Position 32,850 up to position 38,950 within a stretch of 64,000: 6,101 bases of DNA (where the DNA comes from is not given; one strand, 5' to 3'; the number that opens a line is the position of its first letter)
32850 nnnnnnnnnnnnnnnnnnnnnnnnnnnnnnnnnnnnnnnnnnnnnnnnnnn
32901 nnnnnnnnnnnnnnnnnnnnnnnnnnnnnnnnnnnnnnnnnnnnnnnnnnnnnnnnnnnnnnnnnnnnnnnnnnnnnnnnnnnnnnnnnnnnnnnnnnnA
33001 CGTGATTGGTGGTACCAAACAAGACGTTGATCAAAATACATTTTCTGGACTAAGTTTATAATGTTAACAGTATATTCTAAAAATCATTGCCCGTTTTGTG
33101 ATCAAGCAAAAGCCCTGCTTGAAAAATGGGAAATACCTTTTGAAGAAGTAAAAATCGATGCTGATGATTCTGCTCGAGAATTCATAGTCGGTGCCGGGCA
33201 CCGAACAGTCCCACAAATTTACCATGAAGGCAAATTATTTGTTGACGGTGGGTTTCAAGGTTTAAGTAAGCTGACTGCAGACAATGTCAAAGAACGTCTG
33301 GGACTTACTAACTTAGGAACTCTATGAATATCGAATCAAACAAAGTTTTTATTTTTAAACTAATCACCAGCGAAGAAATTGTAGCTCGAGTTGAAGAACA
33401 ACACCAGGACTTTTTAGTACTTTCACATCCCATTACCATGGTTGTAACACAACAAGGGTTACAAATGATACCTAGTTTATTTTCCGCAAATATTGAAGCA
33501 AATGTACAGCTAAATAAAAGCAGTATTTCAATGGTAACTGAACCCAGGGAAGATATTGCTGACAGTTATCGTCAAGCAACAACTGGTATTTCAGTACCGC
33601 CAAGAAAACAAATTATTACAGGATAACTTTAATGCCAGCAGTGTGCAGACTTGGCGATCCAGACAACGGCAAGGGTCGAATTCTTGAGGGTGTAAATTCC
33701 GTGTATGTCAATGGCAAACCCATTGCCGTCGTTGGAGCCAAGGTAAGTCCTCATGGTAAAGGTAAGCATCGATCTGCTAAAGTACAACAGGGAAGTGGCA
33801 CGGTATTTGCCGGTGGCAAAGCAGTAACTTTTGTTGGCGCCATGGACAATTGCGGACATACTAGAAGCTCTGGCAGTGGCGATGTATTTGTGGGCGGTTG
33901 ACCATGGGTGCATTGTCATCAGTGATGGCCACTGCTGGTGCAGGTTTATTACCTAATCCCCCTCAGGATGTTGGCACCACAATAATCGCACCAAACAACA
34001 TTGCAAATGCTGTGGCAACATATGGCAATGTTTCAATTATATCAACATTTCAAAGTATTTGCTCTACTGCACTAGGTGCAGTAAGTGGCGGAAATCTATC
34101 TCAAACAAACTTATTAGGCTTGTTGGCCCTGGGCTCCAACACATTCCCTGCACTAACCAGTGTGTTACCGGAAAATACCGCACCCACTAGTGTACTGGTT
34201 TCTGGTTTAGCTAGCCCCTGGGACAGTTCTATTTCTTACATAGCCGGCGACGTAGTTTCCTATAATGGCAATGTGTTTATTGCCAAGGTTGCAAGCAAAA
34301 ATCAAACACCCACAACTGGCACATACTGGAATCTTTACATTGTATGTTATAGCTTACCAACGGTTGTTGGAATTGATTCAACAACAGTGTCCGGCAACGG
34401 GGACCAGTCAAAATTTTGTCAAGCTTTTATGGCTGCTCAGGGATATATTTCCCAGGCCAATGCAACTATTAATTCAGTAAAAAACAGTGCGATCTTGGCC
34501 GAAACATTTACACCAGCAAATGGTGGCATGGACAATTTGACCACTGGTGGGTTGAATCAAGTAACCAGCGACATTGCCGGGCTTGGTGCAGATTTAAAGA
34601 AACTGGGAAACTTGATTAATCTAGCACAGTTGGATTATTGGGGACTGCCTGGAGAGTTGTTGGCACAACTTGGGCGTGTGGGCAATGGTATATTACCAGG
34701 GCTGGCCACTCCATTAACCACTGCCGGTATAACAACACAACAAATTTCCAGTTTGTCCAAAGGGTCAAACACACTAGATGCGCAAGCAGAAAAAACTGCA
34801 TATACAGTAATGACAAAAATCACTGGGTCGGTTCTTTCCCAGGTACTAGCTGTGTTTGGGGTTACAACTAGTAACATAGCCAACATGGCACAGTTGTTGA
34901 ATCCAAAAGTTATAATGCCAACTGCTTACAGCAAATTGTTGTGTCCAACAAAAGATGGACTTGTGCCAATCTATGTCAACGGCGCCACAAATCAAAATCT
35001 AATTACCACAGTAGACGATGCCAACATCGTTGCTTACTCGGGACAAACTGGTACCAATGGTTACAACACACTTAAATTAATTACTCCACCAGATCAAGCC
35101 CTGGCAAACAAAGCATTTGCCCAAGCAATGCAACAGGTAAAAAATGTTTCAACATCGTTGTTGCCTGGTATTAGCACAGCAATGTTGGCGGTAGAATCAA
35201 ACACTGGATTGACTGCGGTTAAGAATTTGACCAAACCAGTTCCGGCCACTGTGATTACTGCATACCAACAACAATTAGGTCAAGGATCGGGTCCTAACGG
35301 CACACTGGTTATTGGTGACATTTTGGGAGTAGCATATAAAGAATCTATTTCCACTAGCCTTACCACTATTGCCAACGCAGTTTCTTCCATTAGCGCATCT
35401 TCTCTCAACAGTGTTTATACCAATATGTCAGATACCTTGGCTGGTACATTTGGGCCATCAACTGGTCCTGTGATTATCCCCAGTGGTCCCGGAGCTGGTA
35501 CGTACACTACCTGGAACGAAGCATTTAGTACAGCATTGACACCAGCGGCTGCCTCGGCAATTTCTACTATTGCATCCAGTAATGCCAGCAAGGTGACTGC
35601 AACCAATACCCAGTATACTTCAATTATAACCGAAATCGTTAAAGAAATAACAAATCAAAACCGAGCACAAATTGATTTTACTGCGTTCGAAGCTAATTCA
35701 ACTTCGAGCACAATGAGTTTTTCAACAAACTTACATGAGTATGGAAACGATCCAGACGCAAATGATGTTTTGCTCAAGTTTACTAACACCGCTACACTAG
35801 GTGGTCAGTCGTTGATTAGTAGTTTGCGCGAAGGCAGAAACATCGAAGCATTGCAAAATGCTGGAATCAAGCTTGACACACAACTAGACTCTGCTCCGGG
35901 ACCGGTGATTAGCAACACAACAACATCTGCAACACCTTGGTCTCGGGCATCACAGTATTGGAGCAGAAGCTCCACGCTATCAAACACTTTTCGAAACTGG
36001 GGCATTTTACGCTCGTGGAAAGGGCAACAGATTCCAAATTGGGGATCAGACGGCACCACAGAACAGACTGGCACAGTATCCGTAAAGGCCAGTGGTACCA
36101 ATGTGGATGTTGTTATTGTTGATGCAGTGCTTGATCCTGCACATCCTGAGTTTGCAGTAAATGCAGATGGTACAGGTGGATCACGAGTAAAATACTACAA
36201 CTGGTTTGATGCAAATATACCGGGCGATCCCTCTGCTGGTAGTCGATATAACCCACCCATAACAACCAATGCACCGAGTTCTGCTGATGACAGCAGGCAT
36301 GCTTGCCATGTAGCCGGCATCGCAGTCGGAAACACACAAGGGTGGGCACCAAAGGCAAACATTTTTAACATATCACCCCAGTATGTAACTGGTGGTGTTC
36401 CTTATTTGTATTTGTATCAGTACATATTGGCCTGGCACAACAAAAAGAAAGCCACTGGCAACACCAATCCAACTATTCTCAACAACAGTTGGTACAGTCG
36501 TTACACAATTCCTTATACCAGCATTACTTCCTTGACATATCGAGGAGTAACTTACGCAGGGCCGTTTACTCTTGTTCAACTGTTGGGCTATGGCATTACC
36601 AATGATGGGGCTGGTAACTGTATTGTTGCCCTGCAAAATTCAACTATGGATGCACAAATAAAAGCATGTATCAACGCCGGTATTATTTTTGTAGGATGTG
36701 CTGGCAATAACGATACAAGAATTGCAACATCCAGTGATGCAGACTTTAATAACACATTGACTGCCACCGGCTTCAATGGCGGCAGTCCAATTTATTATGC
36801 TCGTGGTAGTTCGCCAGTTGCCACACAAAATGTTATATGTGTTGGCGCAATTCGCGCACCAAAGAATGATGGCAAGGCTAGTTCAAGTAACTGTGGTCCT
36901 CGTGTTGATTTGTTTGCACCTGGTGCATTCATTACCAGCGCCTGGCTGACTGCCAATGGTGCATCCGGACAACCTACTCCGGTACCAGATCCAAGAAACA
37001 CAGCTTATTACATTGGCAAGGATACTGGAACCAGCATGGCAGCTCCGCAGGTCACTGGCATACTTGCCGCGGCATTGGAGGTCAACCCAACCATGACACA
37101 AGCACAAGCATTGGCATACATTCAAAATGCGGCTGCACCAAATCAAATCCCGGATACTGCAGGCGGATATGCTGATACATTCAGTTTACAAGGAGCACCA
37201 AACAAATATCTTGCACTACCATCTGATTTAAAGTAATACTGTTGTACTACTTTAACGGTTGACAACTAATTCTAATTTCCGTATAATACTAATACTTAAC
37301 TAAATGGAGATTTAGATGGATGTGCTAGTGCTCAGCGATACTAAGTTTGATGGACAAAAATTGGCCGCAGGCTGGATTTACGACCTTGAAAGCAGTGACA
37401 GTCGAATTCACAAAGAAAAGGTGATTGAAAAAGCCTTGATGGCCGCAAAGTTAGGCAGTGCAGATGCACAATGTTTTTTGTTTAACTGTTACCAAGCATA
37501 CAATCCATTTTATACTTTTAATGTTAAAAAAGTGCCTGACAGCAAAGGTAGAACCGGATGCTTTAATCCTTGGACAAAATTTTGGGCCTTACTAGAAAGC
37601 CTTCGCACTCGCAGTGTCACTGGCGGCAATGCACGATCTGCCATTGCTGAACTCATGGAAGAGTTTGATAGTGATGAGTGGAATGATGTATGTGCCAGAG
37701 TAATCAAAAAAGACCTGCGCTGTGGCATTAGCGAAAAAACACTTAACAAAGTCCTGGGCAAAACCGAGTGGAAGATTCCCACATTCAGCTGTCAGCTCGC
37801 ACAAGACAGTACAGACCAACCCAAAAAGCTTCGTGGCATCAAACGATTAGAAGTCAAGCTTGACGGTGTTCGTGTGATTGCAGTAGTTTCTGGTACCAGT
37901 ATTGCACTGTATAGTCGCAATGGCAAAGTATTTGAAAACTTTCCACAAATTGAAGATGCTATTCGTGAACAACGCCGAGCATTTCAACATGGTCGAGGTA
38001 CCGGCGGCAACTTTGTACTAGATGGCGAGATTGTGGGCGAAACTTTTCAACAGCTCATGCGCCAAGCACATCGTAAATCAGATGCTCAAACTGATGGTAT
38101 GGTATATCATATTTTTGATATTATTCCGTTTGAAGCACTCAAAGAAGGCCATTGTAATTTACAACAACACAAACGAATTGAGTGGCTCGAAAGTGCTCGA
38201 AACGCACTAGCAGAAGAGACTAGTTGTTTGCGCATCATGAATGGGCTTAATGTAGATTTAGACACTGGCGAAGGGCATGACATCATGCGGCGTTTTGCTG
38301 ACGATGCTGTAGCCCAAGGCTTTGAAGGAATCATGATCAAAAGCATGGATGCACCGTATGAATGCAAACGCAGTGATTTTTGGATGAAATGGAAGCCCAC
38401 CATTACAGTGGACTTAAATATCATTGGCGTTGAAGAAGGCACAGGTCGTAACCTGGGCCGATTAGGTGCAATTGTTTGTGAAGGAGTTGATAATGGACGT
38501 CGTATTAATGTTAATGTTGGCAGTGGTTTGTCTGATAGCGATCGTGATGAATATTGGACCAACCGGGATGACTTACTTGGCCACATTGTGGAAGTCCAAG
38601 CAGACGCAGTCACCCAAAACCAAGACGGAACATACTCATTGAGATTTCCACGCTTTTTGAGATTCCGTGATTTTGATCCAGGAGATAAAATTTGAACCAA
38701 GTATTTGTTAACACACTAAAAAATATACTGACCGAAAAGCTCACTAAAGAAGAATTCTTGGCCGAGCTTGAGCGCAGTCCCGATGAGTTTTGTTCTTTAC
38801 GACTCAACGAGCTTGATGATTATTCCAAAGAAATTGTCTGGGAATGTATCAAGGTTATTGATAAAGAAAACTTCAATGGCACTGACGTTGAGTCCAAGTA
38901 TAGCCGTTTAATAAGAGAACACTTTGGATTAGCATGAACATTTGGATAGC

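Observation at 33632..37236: PAAR spike tip coupled to a 1112-aa CBM + subtilisin fusion: a protease-armed baseplate?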

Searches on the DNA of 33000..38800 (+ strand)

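Call 11: search_dna_similar(query=window:33000-38800:+, collection=phages, mode=near, max_rows=20)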
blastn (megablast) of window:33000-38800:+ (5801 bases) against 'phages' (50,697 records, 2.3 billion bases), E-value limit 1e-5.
No match.
